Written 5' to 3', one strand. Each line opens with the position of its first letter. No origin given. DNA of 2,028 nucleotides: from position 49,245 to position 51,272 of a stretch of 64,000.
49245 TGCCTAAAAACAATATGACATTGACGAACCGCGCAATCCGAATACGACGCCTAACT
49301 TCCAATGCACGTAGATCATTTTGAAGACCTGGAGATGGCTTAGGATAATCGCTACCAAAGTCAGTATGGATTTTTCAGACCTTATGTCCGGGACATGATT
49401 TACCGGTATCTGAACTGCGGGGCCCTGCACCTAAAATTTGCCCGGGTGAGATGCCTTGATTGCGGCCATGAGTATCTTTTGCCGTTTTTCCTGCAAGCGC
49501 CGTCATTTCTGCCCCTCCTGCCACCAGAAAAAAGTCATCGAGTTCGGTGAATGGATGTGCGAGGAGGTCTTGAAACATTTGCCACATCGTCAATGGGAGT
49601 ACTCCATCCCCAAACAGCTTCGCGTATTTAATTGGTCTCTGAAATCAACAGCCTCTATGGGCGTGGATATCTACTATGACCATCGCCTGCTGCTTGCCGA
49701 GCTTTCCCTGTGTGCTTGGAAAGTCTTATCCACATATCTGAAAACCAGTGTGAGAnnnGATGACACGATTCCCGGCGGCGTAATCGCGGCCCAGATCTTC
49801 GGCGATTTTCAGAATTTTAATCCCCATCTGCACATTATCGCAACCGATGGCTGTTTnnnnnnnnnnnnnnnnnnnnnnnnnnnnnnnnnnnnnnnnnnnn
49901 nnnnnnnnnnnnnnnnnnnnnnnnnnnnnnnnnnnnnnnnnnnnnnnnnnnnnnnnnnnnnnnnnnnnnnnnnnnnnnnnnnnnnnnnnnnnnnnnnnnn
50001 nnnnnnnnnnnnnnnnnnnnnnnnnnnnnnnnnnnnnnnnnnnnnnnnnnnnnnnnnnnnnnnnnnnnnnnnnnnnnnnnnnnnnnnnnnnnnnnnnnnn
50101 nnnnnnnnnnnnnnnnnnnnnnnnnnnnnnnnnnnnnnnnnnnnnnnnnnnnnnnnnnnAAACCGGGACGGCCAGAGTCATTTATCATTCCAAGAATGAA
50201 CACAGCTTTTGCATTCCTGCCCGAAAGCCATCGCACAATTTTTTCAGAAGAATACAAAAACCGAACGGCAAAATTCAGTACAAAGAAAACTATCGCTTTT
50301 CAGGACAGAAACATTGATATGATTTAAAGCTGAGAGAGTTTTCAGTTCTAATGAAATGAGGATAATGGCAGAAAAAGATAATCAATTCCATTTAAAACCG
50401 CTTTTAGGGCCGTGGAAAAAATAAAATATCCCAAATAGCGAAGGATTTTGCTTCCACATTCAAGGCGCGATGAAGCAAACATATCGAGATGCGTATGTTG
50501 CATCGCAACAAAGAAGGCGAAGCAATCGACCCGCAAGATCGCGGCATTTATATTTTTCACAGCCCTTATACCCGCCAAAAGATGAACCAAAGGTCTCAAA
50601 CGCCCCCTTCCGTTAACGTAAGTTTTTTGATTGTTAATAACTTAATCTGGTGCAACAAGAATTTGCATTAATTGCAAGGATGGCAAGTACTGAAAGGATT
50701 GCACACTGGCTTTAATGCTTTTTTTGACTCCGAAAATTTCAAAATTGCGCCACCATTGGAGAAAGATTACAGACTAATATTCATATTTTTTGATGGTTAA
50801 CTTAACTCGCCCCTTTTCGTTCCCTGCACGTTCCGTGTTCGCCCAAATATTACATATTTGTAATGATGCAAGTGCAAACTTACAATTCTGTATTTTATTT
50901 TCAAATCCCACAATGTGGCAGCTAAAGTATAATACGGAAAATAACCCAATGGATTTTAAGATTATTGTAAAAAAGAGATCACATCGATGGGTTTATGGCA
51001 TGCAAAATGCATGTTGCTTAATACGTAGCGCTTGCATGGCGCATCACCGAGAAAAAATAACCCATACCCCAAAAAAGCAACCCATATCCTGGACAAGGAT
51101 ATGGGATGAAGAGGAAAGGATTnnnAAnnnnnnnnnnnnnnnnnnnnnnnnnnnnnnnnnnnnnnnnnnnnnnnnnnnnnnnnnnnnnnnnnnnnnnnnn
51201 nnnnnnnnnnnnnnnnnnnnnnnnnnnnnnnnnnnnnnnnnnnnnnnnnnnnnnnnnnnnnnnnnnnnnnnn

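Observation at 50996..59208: GC-rich, translationally coupled operon joining a quaternary-amine-type ABC importer to B12-dependent ethanolamine ammonia-lyase, without any microcompartment genes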

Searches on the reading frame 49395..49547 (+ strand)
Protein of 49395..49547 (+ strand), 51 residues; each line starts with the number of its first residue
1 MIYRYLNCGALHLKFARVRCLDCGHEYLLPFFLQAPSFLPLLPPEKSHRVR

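Call 94: search_protein_families(library=pfam, proteins=[window:49395-49547:+], max_evalue=0.01)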
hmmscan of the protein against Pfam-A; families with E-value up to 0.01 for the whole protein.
window:49395-49547:+ (51 aa): 1 family
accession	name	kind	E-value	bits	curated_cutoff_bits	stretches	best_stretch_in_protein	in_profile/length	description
PF14319.11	Zn_Tnp_IS91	-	0.0043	17.5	26.3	1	2-31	23-52/90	Transposase zinc-binding domain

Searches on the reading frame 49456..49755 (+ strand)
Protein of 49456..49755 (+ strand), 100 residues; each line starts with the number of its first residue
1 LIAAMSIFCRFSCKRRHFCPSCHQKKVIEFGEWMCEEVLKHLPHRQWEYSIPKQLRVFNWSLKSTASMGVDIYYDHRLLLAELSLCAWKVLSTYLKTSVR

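Call 94: search_protein_families(library=pfam, proteins=[window:49456-49755:+], max_evalue=0.01)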
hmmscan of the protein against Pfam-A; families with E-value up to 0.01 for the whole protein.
window:49456-49755:+ (100 aa): 1 family
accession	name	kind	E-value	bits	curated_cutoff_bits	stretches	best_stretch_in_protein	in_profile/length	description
PF14319.11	Zn_Tnp_IS91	-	2.7e-05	24.5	26.3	1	9-47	50-86/90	Transposase zinc-binding domain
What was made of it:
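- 49395..50206 (+): Frameshifted remnant of an IS91-family (Zn-finger + Y2) transposase. Two adjacent frames hit consecutive parts of Pfam Zn_Tnp_IS91 (E 0.004 and 2.7e-5, both below gathering score; call 94).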

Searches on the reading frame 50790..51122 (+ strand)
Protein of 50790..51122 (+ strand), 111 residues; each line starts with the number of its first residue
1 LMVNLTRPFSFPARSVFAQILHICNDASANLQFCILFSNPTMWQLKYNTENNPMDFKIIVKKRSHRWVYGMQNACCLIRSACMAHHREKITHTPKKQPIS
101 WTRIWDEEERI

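Call 94: search_protein_families(library=pfam, proteins=[window:50790-51122:+], max_evalue=0.01)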
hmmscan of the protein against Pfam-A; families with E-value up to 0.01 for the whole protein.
window:50790-51122:+ (111 aa): 0 families
